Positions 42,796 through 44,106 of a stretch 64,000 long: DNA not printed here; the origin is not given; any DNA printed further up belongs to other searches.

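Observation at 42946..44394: Panacea (DUF4065) antitoxin-like gene coupled to an uncharacterised 336-aa three-TM protein: candidate new PanAT-type toxin or Abi effector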

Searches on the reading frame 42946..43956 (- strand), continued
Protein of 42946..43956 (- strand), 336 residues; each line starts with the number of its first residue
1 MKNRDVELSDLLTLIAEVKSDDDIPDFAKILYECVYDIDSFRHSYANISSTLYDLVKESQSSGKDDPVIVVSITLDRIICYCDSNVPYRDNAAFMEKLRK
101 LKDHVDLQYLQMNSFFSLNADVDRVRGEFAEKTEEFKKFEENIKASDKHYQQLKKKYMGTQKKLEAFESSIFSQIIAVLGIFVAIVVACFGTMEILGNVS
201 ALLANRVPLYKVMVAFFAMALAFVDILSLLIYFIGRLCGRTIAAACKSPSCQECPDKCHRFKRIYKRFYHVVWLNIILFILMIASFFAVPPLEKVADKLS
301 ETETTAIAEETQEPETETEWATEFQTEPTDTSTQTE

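Call 41: list_cluster_members(proteins=[L011:4854-6077:+, L022:4893-5837:+, L026:4809-5687:+, L030:4935-5906:+, L032:4935-5915:+, L038:4890-5876:+, L043:4749-5624:+, L048:4737-5657:+, L058:4764-5714:+, L062:4983-5888:+])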
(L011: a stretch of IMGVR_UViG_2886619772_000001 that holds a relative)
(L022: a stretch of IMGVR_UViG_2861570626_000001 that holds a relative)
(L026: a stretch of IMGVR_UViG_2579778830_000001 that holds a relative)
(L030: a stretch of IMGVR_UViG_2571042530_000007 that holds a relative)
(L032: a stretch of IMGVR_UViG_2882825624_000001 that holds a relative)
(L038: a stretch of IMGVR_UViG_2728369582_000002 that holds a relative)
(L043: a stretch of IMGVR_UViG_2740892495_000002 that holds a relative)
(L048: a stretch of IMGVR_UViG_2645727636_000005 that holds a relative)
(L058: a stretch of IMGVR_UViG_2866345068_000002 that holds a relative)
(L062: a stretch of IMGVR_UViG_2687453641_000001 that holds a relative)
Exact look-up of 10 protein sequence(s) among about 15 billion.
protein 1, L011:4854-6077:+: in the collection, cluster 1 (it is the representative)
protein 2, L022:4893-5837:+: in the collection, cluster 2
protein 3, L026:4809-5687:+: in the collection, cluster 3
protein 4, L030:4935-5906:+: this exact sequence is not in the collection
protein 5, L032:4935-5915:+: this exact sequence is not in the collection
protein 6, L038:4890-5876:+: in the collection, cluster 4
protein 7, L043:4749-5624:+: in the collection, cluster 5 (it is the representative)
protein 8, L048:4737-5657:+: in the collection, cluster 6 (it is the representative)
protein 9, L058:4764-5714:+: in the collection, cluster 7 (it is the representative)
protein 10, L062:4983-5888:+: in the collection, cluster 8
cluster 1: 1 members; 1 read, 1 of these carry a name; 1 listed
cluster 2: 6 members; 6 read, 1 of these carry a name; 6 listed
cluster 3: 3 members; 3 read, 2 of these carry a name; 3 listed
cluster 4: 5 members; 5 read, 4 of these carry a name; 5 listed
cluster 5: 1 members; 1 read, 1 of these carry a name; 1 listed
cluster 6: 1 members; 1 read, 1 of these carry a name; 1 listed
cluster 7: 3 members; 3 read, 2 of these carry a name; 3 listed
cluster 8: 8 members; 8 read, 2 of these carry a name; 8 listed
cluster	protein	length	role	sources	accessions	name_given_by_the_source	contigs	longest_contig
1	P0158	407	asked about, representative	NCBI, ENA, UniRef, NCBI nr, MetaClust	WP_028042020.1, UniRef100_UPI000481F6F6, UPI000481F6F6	hypothetical protein [Candidatus Stoquefichus massiliensis] | hypothetical protein n=1 Tax=Candidatus Stoquefichus massiliensis TaxID=1470350 ... | status=active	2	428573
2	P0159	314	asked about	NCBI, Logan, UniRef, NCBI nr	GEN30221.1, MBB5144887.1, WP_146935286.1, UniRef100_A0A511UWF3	hypothetical protein HNQ35_000076 [Cerasibacillus quisquiliarum] | Uncharacterized protein n=1 Tax=Cerasibacillus quisquiliarum TaxID=227865 ... | hypothetical protein [Cerasibacillus quisquiliarum]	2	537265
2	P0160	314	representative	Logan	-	-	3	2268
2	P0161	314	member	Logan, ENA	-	-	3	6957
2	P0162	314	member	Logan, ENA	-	-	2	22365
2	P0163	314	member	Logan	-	-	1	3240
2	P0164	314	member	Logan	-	-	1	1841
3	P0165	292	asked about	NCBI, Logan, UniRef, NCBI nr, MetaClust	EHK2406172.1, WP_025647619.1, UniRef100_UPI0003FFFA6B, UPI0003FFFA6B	hypothetical protein KCL49_001120 [Clostridium perfringens] | hypothetical protein n=1 Tax=Clostridium perfringens TaxID=1502 RepID=UPI0003FFFA6B | hypothetical protein [Clostridium perfringens]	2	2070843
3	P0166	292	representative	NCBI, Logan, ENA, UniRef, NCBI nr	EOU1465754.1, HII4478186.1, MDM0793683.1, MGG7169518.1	hypothetical protein QTI31_03925 [Clostridium perfringens] | hypothetical protein n=1 Tax=Clostridium perfringens TaxID=1502 RepID=UPI00374F4CBA | hypothetical protein [Clostridium perfringens]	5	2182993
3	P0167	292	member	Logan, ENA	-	-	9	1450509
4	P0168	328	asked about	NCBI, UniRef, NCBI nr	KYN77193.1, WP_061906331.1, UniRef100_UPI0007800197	hypothetical protein A0J52_10050 [Clostridium sporogenes] | hypothetical protein n=1 Tax=Clostridium sporogenes TaxID=1509 RepID=UPI0007800197 | hypothetical protein [Clostridium sporogenes]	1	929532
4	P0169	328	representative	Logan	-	-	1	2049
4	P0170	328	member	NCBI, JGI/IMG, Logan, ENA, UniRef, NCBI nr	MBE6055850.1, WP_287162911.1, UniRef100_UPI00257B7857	hypothetical protein [Clostridium sp.] | hypothetical protein | hypothetical protein n=1 Tax=Clostridium sp. TaxID=1506 RepID=UPI00257B7857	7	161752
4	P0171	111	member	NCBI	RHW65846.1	hypothetical protein DZC34_06675, partial [Clostridium botulinum]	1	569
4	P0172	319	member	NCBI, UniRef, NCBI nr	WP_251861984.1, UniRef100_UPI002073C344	hypothetical protein [Clostridium sp. Marseille-Q2269] | hypothetical protein n=1 Tax=Clostridium sp. Marseille-Q2269 TaxID=2942205 ...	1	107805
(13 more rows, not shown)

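Call 46: find_encoding_contigs(protein=P0003, flank=3000, max_places=2)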
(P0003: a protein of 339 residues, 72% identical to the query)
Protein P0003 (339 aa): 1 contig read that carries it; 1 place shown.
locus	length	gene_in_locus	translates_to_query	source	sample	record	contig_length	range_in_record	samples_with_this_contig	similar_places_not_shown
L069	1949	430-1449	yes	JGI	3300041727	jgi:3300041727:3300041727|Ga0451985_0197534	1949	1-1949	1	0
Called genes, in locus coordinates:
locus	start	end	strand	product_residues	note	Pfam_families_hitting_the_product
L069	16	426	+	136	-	PF13274:SocA_Panacea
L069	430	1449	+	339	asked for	-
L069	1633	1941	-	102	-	-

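Call 47: find_encoding_contigs(protein=P0004, flank=3000, max_places=2)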
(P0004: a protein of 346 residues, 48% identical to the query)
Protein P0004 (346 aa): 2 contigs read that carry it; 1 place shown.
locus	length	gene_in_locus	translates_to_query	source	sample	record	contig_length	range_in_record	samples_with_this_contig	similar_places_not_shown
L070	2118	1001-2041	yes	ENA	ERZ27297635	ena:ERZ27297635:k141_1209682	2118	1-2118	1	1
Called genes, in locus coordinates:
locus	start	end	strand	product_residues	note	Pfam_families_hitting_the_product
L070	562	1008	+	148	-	PF13274:SocA_Panacea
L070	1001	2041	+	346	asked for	-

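Call 48: find_encoding_contigs(protein=P0002, flank=3000, max_places=2)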
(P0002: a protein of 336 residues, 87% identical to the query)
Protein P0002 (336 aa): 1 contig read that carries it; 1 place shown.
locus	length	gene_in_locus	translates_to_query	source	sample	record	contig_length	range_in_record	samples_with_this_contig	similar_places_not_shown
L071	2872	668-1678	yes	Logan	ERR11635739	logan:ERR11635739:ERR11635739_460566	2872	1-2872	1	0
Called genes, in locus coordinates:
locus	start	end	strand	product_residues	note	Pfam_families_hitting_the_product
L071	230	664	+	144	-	PF13274:SocA_Panacea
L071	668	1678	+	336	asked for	-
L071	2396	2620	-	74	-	PF20075:DUF6471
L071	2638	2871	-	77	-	?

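Call 49: find_encoding_contigs(protein=P0008, flank=3000, max_places=2)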
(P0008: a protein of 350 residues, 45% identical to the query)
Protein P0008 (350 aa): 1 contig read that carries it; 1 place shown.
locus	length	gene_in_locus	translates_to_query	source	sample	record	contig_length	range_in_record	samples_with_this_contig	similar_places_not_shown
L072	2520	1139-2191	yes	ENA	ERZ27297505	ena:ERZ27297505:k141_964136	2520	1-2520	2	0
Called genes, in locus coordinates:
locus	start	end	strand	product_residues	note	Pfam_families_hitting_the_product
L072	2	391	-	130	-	?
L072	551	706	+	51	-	-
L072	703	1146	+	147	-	PF13274:SocA_Panacea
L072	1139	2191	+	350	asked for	-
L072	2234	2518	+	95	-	?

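Call 58: find_related_loci(query=A3, collection=genome_contigs, flank=3000)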
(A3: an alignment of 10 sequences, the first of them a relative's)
Query A3 (304 aa) in genome_contigs; peptide patterns used: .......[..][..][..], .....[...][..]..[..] (x = any residue, [..] = any of these).
295 stretches matched a pattern; 74 encode a relative of the query (tblastn E <= 1e-3); 74 distinct loci.
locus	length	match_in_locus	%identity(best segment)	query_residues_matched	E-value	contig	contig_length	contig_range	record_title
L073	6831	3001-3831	39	4-299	6e-73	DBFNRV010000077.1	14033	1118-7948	MAG TPA_asm: Christensenellales bacterium isolate MAG1283 contig77, whole genome shotgun sequence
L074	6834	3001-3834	39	4-300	1e-72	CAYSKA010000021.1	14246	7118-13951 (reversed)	MAG TPA_asm: uncultured Oscillospiraceae bacterium isolate SRP335695_co1_142 genome assembly, contig: NODE_1979_length_1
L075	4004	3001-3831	42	6-300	6e-73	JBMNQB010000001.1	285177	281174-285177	MAG: Lawsonibacter sp. isolate SBF912SR2HQ0026 scaffold_73_c1, whole genome shotgun sequence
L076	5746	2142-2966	41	6-293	7e-72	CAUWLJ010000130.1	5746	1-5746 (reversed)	MAG: uncultured Eisenbergiella sp. isolate SRS10476985__bin131 genome assembly, contig: SRS10476985_NODE_13302_length_57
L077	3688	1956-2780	38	6-299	1e-71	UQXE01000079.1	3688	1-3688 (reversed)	uncultured Clostridiales bacterium isolate UMGS726 genome assembly, contig: NODE_4856_length_3688_cov_20.973300, whole g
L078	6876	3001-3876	39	3-293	6e-71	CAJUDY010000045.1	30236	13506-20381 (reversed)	MAG TPA_asm: uncultured Lachnospiraceae bacterium isolate MGBC128103 genome assembly, contig: MGBC128103.45, whole genom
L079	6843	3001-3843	40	6-303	1e-70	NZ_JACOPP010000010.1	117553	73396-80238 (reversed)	Lawsonibacter hominis strain NSJ-51 H10_ctg010, whole genome shotgun sequence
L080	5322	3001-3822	41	6-297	9e-71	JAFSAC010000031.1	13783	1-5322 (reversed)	MAG: Clostridia bacterium isolate RGIG2955 Goat_Rectum-1__c329116, whole genome shotgun sequence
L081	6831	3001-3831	42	6-292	3e-70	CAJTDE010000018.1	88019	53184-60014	Clostridia bacterium isolate B52_52_BC_H genome assembly, contig: MGBC000113.18, whole genome shotgun sequence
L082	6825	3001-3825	38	3-298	2e-67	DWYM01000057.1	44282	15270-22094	MAG TPA_asm: Candidatus Mediterraneibacter intestinipullorum isolate CHK161-4361 CHK161__C185524_L44282_SAMEA104467457,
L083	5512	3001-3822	38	1-293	5e-65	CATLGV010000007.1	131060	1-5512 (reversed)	MAG TPA_asm: uncultured Lachnospiraceae bacterium isolate MGG03583_1680015438 genome assembly, contig: ERR2844015_351, w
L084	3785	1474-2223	39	23-293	9e-64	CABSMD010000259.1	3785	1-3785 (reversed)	MAG TPA_asm: uncultured Clostridia bacterium isolate MGYG-HGUT-02719 genome assembly, contig: GUT_GENOME159364_259, whol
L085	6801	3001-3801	36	6-293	6e-63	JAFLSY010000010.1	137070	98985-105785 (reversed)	MAG: Lachnospiraceae bacterium isolate HAN039 Seq10, whole genome shotgun sequence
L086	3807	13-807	41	37-292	9e-63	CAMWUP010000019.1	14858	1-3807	MAG TPA_asm: uncultured Lachnospiraceae bacterium isolate SRR14411321_bin.7_metawrap_v1.3_MAG genome assembly, contig: N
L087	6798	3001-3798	39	6-291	2e-62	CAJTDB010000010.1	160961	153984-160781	Lachnospiraceae bacterium isolate B56_56_CC_H genome assembly, contig: MGBC000116.10, whole genome shotgun sequence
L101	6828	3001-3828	33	4-293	5e-46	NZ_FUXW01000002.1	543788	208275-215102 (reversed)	Butyricicoccus pullicaecorum DSM 23266, whole genome shotgun sequence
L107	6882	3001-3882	26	4-298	4e-31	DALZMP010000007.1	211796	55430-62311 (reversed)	MAG TPA_asm: Sedimentibacter sp. isolate CTOTU47533 NODE_13_length_211796_cov_10.173339, whole genome shotgun sequence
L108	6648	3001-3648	29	5-242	2e-30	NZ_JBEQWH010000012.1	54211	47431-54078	Candidatus Methanoprimaticola sp. MG2 NODE_12_length_54211_cov_215.714, whole genome shotgun sequence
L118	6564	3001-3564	29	42-242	7e-23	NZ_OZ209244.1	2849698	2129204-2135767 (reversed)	Fretibacterium fastidiosum strain SGP1 isolate Ff3 genome sequence chromosome Ff3, complete sequence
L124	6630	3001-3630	27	37-292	1e-20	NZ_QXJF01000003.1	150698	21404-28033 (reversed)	Helicobacter labetoulli strain 48519 NODE_3_length_150698_cov_341.837, whole genome shotgun sequence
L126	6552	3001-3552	25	34-240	1e-19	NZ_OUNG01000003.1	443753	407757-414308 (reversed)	Lactimicrobium massiliense strain Marseille-P4301, whole genome shotgun sequence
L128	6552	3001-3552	27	27-242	8e-18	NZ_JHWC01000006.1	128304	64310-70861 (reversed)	Helicobacter rodentium ATCC 700285 BS85DRAFT_scaffold00006.6_C, whole genome shotgun sequence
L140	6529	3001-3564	23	19-239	6e-10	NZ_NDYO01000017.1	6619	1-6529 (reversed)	Campylobacter concisus strain Lasto28.99 Contig017, whole genome shotgun sequence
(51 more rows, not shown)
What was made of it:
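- The family also occurs in chromosomal loci of many phyla and in archaeal assemblies (call 58).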

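Call 60: list_cluster_members(proteins=[L128:2869-3753:+, L126:2869-3684:+, L101:2983-3876:+, L101:2974-3876:+, L124:2884-3648:+, L140:2881-3756:+, L118:2845-3669:+, L108:2890-3753:+])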
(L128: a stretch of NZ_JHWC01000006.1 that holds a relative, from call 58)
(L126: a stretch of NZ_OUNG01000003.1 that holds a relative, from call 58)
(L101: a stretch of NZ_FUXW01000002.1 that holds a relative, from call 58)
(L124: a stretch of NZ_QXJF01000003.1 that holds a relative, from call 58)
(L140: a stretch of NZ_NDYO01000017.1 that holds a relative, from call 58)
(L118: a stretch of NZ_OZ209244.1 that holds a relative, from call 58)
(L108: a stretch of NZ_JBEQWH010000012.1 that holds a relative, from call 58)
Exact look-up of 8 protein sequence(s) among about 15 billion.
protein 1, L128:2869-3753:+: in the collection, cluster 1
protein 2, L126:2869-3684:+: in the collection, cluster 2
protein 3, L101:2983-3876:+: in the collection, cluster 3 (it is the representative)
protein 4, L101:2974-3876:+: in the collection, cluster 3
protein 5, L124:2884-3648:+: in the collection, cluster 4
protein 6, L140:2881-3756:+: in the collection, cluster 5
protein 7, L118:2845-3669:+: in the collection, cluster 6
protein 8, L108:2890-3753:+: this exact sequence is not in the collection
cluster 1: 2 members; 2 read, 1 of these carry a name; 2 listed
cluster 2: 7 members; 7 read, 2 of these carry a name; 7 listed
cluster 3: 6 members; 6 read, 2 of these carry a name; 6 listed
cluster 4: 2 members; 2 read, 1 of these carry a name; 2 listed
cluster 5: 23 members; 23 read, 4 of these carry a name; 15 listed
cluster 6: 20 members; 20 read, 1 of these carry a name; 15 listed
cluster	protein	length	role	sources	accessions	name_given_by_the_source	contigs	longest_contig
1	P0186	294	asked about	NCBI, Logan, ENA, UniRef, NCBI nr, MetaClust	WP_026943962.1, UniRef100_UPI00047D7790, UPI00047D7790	hypothetical protein [Helicobacter rodentium] | hypothetical protein n=1 Tax=Helicobacter rodentium TaxID=59617 RepID=UPI00047D7790 | status=active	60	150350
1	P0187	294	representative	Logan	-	-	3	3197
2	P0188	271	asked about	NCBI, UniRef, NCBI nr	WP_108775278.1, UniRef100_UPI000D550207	hypothetical protein [Lactimicrobium massiliense] | hypothetical protein n=1 Tax=Lactimicrobium massiliense TaxID=2161814 RepID=UPI000D550207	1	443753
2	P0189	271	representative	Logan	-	-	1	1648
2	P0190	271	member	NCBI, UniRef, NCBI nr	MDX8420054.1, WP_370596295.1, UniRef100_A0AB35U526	hypothetical protein MOZ60_08085 [Stecheria sp. CLA-KB-P133] | Uncharacterized protein n=1 Tax=Grylomicrobium aquisgranensis TaxID=2926318 ... | hypothetical protein [Stecheria sp. CLA-KB-P133]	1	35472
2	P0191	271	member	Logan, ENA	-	-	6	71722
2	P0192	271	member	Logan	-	-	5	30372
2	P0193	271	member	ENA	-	-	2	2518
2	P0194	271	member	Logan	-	-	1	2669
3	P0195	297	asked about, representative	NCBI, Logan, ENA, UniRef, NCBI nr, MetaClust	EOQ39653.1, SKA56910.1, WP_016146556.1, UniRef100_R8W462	hypothetical protein SAMN02745978_01051 [Butyricicoccus pullicaecorum DSM 23266] | Uncharacterized protein n=2 Tax=Butyricicoccus pullicaecorum TaxID=501571 ... | hypothetical protein [Butyricicoccus pullicaecorum]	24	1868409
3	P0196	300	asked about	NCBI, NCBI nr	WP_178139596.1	hypothetical protein [Butyricicoccus pullicaecorum]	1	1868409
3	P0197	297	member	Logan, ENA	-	-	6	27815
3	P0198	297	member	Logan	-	-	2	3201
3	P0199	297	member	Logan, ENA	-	-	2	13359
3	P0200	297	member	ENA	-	-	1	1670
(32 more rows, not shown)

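Call 65: fold_search(model_id=the predicted structure, library=viral)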
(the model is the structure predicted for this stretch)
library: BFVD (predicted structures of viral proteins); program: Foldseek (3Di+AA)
matches with E <= 10: 356; with E <= 0.001: 2
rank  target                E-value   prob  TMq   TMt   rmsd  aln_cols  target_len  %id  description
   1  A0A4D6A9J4            4.1e-05  1.00  0.30  0.34  12.0       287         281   17  (no name in the UniProt tables at hand)
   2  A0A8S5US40            8.4e-04  1.00  0.29  0.34  25.3       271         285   16  Uncharacterized protein [Siphoviridae sp. ctAvy12]
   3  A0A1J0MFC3            1.5e-01  0.54  0.21  0.26  30.1       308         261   13  Uncharacterized protein [Staphylococcus phage SpT152]
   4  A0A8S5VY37            1.8e-01  0.16  0.15  0.09  42.9       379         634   11  (no name in the UniProt tables at hand)
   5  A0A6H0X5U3            5.0e-01  0.44  0.15  0.37   7.5       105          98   10  Uncharacterized protein [Bacillus phage Izhevsk]
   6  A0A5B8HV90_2          5.2e-01  0.13  0.11  0.06  12.2       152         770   12  Uncharacterized protein [Mimiviridae sp. ChoanoV1]
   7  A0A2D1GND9            6.1e-01  0.35  0.17  0.35   7.7       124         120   11  (no name in the UniProt tables at hand)
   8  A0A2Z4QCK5            6.5e-01  0.28  0.19  0.07  17.4       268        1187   11  (no name in the UniProt tables at hand)
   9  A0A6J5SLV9            6.8e-01  0.25  0.14  0.29  11.0       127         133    9  Uncharacterized protein [uncultured Caudovirales phage]
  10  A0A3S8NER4            6.8e-01  0.21  0.14  0.34   8.1       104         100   12  Uncharacterized protein [Sulfolobales Beppu filamentous phage 1]
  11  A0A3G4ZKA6            6.8e-01  0.20  0.15  0.28  14.8       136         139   15  Uncharacterized protein [Terrestrivirus sp.]
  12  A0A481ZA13            7.2e-01  0.44  0.20  0.34   8.6       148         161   11  Uncharacterized protein [Pithovirus LCPAC304]
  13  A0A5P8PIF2            7.2e-01  0.41  0.14  0.46  12.8       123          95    6  Uncharacterized protein [Bacillus phage 056SW001B]
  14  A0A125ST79            7.2e-01  0.10  0.15  0.09  48.6       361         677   11  (no name in the UniProt tables at hand)
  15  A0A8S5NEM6            7.6e-01  0.77  0.27  0.43  19.1       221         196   16  Uncharacterized protein [Caudovirales sp. ctUJJ3]
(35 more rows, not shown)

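Call 70: search_solved_structures(query=A2, max_evalue=1)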
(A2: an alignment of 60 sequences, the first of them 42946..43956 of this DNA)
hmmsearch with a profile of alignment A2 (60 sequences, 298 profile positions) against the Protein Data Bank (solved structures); distinct sequences matched with E-value up to 1: 61 (the best 60 are shown).
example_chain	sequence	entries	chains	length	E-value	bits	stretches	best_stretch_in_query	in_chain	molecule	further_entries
9ugr_A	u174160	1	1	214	0.00014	24.2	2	68-161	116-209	Syn-F4-Link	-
1wyy_A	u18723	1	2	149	0.012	17.8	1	70-175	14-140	E2 Glycoprotein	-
8h7c_A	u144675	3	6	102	0.013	17.8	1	69-161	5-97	De novo ferric enterobactin esterase Syn-F4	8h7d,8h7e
8a3k_UNK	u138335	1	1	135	0.022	17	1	117-174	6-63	sc-apCC-4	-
6w2r_A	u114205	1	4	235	0.037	16.2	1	52-171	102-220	Junction 19 DHR54-DHR79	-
6nr8_4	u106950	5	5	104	0.04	16.1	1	113-169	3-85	Prefoldin subunit 4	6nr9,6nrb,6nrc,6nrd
7wu7_4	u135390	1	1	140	0.067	15.4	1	113-169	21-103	Prefoldin subunit 4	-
7wxz_A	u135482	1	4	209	0.067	15.4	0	70-175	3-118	Spike protein S2'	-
5zuv_A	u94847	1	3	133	0.077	15.2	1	68-175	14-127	Spike glycoprotein,Spike glycoprotein,inhibitor EK1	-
7cot_A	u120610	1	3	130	0.078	15.2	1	70-175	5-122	Spike glycoprotein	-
6lxt_A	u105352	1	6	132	0.082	15.1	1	70-175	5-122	Spike protein S2, Spike protein S2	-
7saf_A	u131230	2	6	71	0.1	14.8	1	118-170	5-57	General control transcription factor GCN4/M protein chimera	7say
6ec0_A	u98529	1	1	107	0.12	14.6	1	123-177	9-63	Keratin 1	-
6jfv_B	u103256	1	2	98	0.12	14.6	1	118-170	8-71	Keratin, type II cytoskeletal 5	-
9rld_L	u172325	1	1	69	0.13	14.4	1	122-173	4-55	Major outer membrane lipoprotein Lpp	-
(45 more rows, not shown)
